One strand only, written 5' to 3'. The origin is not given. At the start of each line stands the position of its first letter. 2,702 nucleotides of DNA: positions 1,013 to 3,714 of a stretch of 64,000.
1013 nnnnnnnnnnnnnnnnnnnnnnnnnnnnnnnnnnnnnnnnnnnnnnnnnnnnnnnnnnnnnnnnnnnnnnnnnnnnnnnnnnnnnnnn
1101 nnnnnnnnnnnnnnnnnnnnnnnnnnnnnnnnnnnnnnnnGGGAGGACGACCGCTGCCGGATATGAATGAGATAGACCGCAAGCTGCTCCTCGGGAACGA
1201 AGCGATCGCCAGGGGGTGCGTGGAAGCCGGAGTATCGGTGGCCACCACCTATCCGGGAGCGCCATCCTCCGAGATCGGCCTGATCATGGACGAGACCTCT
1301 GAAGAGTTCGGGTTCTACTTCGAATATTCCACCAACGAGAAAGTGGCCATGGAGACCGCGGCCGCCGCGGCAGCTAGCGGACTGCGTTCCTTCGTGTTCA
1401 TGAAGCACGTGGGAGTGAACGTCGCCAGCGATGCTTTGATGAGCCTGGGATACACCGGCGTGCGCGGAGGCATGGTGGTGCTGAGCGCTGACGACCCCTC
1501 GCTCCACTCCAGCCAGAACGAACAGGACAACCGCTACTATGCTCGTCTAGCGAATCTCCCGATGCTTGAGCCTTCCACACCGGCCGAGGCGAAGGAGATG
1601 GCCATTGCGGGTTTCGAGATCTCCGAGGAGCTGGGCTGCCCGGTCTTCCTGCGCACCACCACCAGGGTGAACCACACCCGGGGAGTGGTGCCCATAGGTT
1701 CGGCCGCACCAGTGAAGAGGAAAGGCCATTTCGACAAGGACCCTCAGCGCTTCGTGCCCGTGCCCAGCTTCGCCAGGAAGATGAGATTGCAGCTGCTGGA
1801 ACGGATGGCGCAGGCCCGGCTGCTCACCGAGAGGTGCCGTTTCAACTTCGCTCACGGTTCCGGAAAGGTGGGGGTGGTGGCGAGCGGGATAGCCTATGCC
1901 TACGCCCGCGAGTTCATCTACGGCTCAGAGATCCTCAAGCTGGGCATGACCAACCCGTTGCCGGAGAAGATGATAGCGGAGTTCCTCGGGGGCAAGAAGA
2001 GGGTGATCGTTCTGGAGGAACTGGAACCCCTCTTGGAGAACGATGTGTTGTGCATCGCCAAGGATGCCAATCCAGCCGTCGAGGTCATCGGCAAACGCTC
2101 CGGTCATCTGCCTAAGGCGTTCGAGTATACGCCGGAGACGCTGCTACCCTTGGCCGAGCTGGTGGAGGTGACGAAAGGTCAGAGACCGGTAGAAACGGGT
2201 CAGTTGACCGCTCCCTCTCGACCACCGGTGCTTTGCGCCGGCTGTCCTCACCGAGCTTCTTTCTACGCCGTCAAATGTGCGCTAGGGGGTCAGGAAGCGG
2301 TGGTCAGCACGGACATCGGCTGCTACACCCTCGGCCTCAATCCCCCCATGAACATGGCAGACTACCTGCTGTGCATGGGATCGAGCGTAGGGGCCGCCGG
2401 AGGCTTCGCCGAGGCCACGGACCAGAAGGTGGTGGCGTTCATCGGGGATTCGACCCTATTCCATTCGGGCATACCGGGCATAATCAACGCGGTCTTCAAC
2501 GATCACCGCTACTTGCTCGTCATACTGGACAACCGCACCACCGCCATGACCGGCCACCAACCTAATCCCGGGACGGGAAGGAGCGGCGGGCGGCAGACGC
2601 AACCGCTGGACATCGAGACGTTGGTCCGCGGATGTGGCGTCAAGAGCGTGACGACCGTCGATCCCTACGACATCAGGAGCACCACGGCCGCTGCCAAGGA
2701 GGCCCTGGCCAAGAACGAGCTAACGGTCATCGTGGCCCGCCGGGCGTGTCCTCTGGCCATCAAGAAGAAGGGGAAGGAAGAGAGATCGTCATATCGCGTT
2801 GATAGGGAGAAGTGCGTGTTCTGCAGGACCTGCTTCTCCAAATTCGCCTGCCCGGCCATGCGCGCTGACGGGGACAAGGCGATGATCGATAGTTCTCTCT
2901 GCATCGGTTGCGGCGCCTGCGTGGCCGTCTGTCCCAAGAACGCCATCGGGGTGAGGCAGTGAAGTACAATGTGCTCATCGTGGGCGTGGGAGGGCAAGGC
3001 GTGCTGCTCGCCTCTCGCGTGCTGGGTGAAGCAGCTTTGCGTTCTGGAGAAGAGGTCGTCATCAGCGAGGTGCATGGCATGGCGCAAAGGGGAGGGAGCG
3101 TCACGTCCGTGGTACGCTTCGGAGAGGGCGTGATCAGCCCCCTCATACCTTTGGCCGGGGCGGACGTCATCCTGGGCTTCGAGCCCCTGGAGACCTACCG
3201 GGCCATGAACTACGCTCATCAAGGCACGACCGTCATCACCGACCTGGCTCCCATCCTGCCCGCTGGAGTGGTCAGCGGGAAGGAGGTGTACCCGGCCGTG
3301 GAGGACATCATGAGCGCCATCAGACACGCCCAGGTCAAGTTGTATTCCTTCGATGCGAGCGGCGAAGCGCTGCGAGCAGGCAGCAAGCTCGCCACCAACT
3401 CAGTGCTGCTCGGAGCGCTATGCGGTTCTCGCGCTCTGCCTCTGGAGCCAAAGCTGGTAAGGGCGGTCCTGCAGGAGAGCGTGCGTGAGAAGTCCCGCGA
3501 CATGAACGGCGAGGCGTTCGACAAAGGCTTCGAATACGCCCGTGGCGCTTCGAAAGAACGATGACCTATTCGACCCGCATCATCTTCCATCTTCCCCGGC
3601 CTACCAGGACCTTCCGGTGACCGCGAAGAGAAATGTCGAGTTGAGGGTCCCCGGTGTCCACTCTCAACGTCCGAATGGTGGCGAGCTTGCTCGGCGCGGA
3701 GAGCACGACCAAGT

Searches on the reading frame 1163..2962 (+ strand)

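Call 77: search_protein_families(library=pfam, proteins=[window:1163-2962:+], max_evalue=0.00001)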
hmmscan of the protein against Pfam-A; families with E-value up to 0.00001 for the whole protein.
window:1163-2962:+ (599 aa): 8 families
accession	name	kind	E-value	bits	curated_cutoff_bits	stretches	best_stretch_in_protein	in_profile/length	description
PF02775.26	TPP_enzyme_C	-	1.2e-23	84.1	21.9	1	384-524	1-150/151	Thiamine pyrophosphate enzyme, C-terminal TPP binding domain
PF01855.24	POR_N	-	1.4e-13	51.6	27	1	18-182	2-171/231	Pyruvate flavodoxin/ferredoxin oxidoreductase, thiamine diP-bdg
PF00037.32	Fer4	-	1.4e-11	44.1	21.1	1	574-595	2-23/24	4Fe-4S binding domain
PF13237.11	Fer4_10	-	3.5e-07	30.5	25.5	1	545-591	3-53/53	4Fe-4S dicluster domain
PF12797.12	Fer4_2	-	4.6e-07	29.8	24.5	0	573-591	3-21/22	4Fe-4S binding domain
PF12838.12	Fer4_7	-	9.4e-07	29.6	27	0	570-594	27-52/52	4Fe-4S dicluster domain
PF12837.12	Fer4_6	-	6.7e-06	26.3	25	1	575-595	4-24/24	4Fe-4S binding domain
PF14697.11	Fer4_21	-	9e-06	26.2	35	0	545-595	2-57/59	4Fe-4S dicluster domain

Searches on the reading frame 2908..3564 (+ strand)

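Call 77: search_protein_families(library=pfam, proteins=[window:2908-3564:+], max_evalue=0.00001)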
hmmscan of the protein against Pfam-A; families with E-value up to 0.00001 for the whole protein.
window:2908-3564:+ (218 aa): 1 family
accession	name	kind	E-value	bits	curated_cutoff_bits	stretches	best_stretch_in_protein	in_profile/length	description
PF01558.24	POR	-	9.3e-34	117.5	27.4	1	28-209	1-173/173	Pyruvate ferredoxin/flavodoxin oxidoreductase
